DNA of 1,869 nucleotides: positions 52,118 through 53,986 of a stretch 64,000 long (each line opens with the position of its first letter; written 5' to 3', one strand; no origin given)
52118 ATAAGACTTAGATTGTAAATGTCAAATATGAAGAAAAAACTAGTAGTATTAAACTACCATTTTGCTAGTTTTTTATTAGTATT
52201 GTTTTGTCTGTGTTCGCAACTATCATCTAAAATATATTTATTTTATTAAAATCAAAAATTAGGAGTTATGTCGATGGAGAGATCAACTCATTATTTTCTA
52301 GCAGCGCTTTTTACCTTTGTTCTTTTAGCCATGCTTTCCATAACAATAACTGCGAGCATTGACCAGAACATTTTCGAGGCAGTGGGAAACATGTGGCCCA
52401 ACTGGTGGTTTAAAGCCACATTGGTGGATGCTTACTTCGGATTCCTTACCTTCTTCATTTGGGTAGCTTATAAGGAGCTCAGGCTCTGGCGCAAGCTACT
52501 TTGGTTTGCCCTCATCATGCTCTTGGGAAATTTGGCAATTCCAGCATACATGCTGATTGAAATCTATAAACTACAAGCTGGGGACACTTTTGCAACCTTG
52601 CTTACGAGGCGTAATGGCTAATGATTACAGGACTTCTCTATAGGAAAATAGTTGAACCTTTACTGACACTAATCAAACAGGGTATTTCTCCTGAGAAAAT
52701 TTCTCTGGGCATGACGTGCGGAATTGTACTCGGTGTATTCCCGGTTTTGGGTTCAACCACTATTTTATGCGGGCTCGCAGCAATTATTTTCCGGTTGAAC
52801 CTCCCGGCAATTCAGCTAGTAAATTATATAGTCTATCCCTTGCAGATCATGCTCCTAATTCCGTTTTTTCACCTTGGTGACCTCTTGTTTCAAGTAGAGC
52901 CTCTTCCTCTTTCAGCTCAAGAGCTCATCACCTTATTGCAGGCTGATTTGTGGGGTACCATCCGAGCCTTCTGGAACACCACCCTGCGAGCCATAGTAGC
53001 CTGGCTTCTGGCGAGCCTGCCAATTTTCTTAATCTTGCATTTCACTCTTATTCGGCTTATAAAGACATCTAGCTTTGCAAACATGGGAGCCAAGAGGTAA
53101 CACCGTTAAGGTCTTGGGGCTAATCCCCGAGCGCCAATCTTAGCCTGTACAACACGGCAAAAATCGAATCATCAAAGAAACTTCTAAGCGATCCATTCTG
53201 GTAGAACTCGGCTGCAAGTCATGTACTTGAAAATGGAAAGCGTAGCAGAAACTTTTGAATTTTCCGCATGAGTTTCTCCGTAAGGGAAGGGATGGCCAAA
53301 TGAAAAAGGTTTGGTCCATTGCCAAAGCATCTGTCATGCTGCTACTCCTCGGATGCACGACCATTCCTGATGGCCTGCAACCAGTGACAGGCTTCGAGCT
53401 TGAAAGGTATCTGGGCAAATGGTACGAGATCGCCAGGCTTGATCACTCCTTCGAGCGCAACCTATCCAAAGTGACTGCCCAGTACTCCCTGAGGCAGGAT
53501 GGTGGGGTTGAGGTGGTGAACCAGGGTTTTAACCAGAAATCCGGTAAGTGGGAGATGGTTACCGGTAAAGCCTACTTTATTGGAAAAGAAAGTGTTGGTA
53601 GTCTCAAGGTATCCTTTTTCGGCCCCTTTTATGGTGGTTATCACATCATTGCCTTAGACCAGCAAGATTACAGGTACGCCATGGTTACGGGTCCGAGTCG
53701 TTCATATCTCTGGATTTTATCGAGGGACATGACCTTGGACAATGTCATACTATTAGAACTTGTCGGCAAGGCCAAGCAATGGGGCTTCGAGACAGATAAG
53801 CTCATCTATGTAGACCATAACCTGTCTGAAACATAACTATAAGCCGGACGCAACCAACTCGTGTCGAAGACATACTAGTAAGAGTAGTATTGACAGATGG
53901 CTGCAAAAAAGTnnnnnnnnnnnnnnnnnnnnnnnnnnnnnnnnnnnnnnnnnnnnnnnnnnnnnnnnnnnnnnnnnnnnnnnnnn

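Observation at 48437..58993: Eleven-gene membrane-lipid modification supercluster centred on a FAD-oxidoreductase/DUF1365/CFA-synthase operon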

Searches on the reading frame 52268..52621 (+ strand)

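Call 3: search_protein_families(library=pfam, proteins=[window:52268-52621:+])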
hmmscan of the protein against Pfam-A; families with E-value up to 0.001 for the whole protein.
window:52268-52621:+ (117 aa): 1 family
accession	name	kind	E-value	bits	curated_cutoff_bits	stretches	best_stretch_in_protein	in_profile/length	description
PF07343.16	DUF1475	-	5.8e-07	30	22.3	1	18-107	136-224/236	Protein of unknown function (DUF1475)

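Call 6: search_protein_families(library=ncbifam, proteins=[window:52268-52621:+], max_evalue=0.01)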
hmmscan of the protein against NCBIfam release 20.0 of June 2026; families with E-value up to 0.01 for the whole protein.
window:52268-52621:+ (117 aa): 0 families

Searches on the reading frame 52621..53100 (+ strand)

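Call 3: search_protein_families(library=pfam, proteins=[window:52621-53100:+])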
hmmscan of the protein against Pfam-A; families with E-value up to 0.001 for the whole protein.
window:52621-53100:+ (159 aa): 1 family
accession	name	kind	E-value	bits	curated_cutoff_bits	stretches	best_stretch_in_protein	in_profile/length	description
PF09835.14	DUF2062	-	1.6e-12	48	27.4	1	14-149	8-140/147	Uncharacterized protein conserved in bacteria (DUF2062)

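Call 6: search_protein_families(library=ncbifam, proteins=[window:52621-53100:+], max_evalue=0.01)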
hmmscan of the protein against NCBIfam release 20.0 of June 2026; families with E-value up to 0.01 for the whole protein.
window:52621-53100:+ (159 aa): 1 family
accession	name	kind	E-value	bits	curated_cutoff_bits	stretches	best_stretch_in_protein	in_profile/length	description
TIGR03546.1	TIGR03546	subfamily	8.8e-07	28.9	79.45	1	13-142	5-131/154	TIGR03546 family protein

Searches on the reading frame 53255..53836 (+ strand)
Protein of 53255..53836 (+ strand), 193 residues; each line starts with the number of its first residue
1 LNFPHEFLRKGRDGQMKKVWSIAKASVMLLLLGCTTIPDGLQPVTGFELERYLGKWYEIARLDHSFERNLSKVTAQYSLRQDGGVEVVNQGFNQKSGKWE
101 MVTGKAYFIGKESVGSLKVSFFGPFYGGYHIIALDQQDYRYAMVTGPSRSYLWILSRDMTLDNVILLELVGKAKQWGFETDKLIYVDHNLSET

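Call 3: search_protein_families(library=pfam, proteins=[window:53255-53836:+])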
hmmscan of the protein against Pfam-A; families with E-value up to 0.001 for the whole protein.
window:53255-53836:+ (193 aa): 2 families
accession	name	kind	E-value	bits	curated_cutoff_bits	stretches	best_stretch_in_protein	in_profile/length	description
PF08212.18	Lipocalin_2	-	2.4e-39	135.1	24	1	48-186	2-144/146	Lipocalin-like domain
PF00061.29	Lipocalin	-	1e-06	29.5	23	1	54-188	2-143/145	Lipocalin / cytosolic fatty-acid binding protein family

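Call 6: search_protein_families(library=ncbifam, proteins=[window:53255-53836:+], max_evalue=0.01)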
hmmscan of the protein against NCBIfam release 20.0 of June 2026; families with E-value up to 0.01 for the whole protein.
window:53255-53836:+ (193 aa): 1 family
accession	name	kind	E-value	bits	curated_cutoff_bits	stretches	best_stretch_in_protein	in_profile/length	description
NF007786.1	PRK10477.1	subfamily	2.7e-68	229.1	267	1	18-188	3-174/176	outer membrane lipoprotein Blc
